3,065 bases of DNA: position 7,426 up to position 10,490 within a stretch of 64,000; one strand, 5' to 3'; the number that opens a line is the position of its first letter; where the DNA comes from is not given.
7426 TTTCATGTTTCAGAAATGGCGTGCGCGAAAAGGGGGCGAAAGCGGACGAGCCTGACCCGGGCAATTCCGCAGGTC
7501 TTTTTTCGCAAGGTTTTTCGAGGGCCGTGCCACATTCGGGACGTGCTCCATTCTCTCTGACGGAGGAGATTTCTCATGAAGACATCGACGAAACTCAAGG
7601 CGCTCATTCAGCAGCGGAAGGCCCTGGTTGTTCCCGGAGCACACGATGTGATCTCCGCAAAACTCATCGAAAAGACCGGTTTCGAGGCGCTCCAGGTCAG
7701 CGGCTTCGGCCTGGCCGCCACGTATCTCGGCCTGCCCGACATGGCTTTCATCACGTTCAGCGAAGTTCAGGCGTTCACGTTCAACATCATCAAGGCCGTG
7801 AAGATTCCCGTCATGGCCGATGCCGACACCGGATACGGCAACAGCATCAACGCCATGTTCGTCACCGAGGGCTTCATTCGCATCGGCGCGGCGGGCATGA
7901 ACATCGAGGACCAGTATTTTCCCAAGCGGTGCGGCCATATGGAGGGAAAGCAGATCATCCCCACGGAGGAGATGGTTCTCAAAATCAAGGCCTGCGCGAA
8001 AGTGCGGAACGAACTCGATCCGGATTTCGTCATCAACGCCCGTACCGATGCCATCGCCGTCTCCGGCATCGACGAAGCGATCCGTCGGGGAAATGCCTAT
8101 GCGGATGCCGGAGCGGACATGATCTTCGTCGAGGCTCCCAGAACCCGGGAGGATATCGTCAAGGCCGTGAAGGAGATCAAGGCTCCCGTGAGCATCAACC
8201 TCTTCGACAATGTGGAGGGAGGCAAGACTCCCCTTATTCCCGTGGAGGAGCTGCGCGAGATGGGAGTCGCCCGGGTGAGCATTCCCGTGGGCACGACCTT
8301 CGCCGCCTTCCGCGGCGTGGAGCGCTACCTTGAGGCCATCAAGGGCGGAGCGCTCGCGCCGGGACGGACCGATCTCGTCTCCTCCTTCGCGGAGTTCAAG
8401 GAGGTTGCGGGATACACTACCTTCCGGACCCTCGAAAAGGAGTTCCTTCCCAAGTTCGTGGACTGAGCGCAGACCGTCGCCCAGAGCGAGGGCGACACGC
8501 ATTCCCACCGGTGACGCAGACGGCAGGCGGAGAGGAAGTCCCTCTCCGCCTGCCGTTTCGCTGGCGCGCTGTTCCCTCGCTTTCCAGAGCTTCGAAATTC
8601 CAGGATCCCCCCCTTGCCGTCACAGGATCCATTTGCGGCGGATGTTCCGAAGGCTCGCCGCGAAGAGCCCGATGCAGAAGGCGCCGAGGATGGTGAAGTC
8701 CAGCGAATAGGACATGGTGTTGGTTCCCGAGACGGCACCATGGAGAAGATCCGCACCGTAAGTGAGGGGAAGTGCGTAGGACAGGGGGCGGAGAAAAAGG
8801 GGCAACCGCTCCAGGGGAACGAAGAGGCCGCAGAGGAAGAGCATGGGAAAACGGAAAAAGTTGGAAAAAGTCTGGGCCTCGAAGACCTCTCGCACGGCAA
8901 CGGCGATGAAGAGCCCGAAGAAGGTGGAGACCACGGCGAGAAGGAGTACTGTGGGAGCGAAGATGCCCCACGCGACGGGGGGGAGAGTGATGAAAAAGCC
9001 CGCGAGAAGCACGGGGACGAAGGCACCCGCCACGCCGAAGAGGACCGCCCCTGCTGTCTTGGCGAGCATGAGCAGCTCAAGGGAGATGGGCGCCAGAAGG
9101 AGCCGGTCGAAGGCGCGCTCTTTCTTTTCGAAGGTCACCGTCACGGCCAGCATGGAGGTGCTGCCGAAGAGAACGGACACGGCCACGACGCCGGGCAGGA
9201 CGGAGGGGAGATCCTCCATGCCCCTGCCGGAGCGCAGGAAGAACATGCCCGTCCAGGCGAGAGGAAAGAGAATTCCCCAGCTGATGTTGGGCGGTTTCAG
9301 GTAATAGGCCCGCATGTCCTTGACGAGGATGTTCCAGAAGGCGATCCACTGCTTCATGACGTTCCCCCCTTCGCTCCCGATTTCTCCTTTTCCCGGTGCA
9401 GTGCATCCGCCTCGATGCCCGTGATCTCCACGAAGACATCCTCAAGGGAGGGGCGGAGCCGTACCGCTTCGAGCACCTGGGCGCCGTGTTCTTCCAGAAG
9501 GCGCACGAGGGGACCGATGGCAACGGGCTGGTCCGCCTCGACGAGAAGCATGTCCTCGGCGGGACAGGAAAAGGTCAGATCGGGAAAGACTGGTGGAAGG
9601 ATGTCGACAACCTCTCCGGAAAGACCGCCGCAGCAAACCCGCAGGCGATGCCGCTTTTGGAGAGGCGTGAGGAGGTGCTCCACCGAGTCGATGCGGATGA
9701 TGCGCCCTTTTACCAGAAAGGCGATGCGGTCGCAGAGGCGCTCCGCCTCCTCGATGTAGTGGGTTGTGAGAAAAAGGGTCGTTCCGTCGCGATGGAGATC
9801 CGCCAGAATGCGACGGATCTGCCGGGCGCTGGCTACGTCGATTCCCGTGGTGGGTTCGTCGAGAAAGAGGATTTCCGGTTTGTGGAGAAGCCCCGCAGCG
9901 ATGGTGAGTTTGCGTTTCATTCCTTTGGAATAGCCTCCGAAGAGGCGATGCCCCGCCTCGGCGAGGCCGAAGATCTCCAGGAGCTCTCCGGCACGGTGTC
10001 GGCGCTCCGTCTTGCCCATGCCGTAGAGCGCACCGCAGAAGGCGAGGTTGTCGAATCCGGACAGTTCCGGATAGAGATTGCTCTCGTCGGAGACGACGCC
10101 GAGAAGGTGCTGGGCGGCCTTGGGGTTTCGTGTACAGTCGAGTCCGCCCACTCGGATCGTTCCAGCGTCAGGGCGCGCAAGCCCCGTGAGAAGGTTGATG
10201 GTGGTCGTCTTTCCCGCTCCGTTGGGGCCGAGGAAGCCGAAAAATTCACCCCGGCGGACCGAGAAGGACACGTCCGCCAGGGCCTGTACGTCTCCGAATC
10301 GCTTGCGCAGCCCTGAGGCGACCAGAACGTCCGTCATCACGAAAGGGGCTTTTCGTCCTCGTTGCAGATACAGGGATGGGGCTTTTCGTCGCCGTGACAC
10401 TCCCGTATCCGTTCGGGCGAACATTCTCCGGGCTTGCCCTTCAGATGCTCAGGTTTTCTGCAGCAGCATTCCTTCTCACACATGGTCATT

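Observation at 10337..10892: Unannotated 50-aa Cys-rich metallothionein-like gene, translationally coupled between arsR and an ABC-2 exporter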

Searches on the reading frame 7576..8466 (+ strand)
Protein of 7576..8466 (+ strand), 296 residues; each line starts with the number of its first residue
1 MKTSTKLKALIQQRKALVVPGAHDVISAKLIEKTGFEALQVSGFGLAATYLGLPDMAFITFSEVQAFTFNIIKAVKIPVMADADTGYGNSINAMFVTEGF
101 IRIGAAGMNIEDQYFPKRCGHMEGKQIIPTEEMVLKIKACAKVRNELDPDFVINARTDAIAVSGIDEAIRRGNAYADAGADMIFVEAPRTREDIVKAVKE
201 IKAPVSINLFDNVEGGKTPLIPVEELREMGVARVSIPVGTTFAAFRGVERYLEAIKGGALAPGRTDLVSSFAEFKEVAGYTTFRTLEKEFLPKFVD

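Call 3: search_protein_families(library=pfam, proteins=[window:7576-8466:+], max_evalue=1)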
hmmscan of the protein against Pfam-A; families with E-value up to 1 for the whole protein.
window:7576-8466:+ (296 aa): 4 families
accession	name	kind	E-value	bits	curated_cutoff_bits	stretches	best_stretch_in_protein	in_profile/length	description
PF13714.12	PEP_mutase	-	2.3e-58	198.1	31.5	1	7-255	1-239/240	Phosphoenolpyruvate phosphomutase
PF00463.27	ICL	-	3e-16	59.5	26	1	77-171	150-245/526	Isocitrate lyase family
PF02548.21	Pantoate_transf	-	0.0045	16.9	28.7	1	3-82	3-82/259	Ketopantoate hydroxymethyltransferase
PF00478.31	IMPDH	-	0.18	11.2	25.6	1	159-239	96-175/345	IMP dehydrogenase / GMP reductase domain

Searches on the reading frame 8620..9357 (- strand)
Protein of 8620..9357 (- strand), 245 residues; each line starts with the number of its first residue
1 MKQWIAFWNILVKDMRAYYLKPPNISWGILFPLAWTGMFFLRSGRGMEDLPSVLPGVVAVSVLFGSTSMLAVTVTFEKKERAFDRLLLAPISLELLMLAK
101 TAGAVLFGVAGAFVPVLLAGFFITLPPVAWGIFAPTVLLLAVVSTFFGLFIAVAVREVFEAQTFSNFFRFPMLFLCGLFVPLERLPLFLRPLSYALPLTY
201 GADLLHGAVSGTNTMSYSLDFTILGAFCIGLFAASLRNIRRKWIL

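Call 3: search_protein_families(library=pfam, proteins=[window:8620-9357:-], max_evalue=1)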
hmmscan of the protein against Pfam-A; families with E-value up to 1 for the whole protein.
window:8620-9357:- (245 aa): 3 families
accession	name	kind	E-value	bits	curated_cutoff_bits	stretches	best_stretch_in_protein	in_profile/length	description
PF01061.29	ABC2_membrane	-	1e-26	94.2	26.9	1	7-206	3-207/211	ABC-2 type transporter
PF12698.13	ABC2_membrane_3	-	1.1e-15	58.1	31.6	1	53-236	163-346/347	ABC-2 family transporter protein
PF03379.19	CcmB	-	1e-06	28.8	24.9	1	7-152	1-147/215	CcmB protein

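Call 4: search_protein_families(library=ncbifam, proteins=[window:8620-9357:-], max_evalue=1)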
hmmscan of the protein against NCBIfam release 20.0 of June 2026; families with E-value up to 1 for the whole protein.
window:8620-9357:- (245 aa): 10 families
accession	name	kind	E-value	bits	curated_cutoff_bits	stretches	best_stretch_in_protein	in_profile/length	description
NF011648.0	PRK15066.1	subfamily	1.3e-17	64.2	225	1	4-241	7-251/257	ABC transporter permease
TIGR01247.1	drrB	subfamily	2.5e-14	53.6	223.05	1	26-229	22-226/236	daunorubicin resistance ABC transporter membrane protein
NF038293.1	permease_SagH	equivalog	7.3e-07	28.3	450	1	62-203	189-331/370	SagH family ABC transporter permease subunit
TIGR03861.1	phenyl_ABC_PedC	subfamily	1.8e-05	24.5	241.35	1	53-211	62-223/253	alcohol ABC transporter, permease protein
TIGR01291.1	nodJ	subfamily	0.0003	20.4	206.65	1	56-241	63-249/253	ABC-2 type transporter, NodJ family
TIGR00955.1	3a01204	subfamily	0.00037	19.2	736.35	1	130-201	472-543/617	pigment precursor permease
TIGR03062.1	pip_yhgE_Cterm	subfamily_domain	0.001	18.7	102.2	1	96-241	62-205/208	YhgE/Pip family protein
NF033858.1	ABC2_perm_RbbA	equivalog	0.0026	15.7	1050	1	47-240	709-905/909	ribosome-associated ATPase/putative transporter RbbA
TIGR00956.1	3a01205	subfamily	0.28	8.7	1959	1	139-203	542-605/1394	pleiotropic drug resistance family protein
TIGR01190.1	ccmB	equivalog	0.43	10.2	156.2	1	10-153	1-145/211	heme exporter protein CcmB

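Call 77: search_solved_structures(query=window:8620-9357:-, max_evalue=0.01)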
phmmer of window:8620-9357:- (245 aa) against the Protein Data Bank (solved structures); distinct sequences matched with E-value up to 0.01: 0.

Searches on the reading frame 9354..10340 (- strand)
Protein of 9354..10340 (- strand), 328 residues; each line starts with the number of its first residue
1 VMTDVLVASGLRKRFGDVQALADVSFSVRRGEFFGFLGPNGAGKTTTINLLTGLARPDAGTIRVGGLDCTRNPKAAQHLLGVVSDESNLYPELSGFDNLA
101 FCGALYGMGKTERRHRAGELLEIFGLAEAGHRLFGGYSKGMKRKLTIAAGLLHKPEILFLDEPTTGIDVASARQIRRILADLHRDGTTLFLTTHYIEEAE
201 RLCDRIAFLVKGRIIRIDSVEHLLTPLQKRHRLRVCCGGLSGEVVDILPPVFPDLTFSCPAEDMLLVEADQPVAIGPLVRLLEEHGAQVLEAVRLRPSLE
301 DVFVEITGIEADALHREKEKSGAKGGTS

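Call 3: search_protein_families(library=pfam, proteins=[window:9354-10340:-], max_evalue=1)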
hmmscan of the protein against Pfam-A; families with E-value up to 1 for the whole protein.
window:9354-10340:- (328 aa): 8 families
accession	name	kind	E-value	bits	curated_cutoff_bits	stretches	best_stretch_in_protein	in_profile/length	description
PF00005.33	ABC_tran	-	4.9e-29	102.1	25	1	21-165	1-137/137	ABC transporter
PF13304.12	AAA_21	-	1.7e-14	55.1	27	2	135-194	236-298/304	AAA domain, putative AbiEii toxin, Type IV TA system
PF13476.12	AAA_23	-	0.023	15.7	27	1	32-52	20-40/201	AAA domain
PF13401.12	AAA_22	-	0.029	15.1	27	0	37-56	11-30/130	AAA domain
PF00448.28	SRP54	-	0.035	14.2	22.7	1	36-72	6-42/196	SRP54-type protein, GTPase domain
PF13604.12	AAA_30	-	0.078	13.1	27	1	34-63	21-50/191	AAA domain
PF13732.12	DrrA1-3_C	-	0.2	12.9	27.4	1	264-306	39-80/81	ATP-binding protein DrrA1-3-like, C-terminal domain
PF13514.12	AAA_27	-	0.24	11.4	22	0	14-52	10-47/206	AAA domain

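Call 4: search_protein_families(library=ncbifam, proteins=[window:9354-10340:-], max_evalue=1)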
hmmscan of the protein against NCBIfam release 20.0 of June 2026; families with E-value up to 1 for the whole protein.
window:9354-10340:- (328 aa): 194 families (the best 25 are shown)
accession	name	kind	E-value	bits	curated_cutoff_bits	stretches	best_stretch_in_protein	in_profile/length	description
TIGR01188.1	drrA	subfamily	1.9e-85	286.8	312.45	1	13-308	1-302/302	daunorubicin resistance ABC transporter, ATP-binding protein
NF033858.1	ABC2_perm_RbbA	equivalog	5.1e-55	186.8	1050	1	5-225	266-486/909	ribosome-associated ATPase/putative transporter RbbA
TIGR03522.1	GldA_ABC_ATP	equivalog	4.4e-54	184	402.6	1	8-307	5-301/301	gliding motility-associated ABC transporter ATP-binding subunit GldA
NF010060.0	PRK13537.1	equivalog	1.1e-52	178.9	521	1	4-225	14-235/314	nodulation factor ABC transporter ATP-binding protein NodI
TIGR03864.1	PQQ_ABC_ATP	hypoth_equivalog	2.7e-49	167.8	302.25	1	6-223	2-219/236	ABC transporter, ATP-binding subunit, PQQ-dependent alcohol dehydrogenase system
NF010059.0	PRK13536.1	equivalog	1.2e-48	165.6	549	1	9-311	47-340/342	nodulation factor ABC transporter ATP-binding protein NodI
TIGR01288.1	nodI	equivalog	2.3e-47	161.5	424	1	9-311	8-301/303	nodulation factor ABC transporter ATP-binding protein NodI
TIGR03740.1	galliderm_ABC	subfamily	1.9e-41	142.2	309.75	1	8-218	3-206/223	lantibiotic protection ABC transporter ATP-binding subunit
TIGR04406.1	LPS_export_lptB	equivalog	5.1e-40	137.3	240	1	6-226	2-225/239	LPS export ABC transporter ATP-binding protein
TIGR00968.1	3a0106s01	subfamily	7.5e-40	136.9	342.75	1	10-223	5-218/237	sulfate ABC transporter ATP-binding protein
TIGR03265.1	PhnT2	equivalog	3.2e-39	135.2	457.7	1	5-219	4-218/353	putative 2-aminoethylphosphonate ABC transporter ATP-binding protein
NF040840.2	tungstate_WtpC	equivalog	3.9e-37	128.3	440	1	20-224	15-219/347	tungstate ABC transporter ATP-binding protein WtpC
NF000106.1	40850658_otr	exception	2.1e-36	125.8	750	1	9-228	17-236/351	oxytetracycline efflux ABC transporter Otr(C) ATP-binding subunit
NF006987.0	PRK09452.1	equivalog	1.4e-35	122.7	482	1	5-219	17-231/378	spermidine/putrescine ABC transporter ATP-binding protein PotA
TIGR04521.1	ECF_ATPase_2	equivalog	1.6e-35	122.6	330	1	18-226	18-235/279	energy-coupling factor transporter ATPase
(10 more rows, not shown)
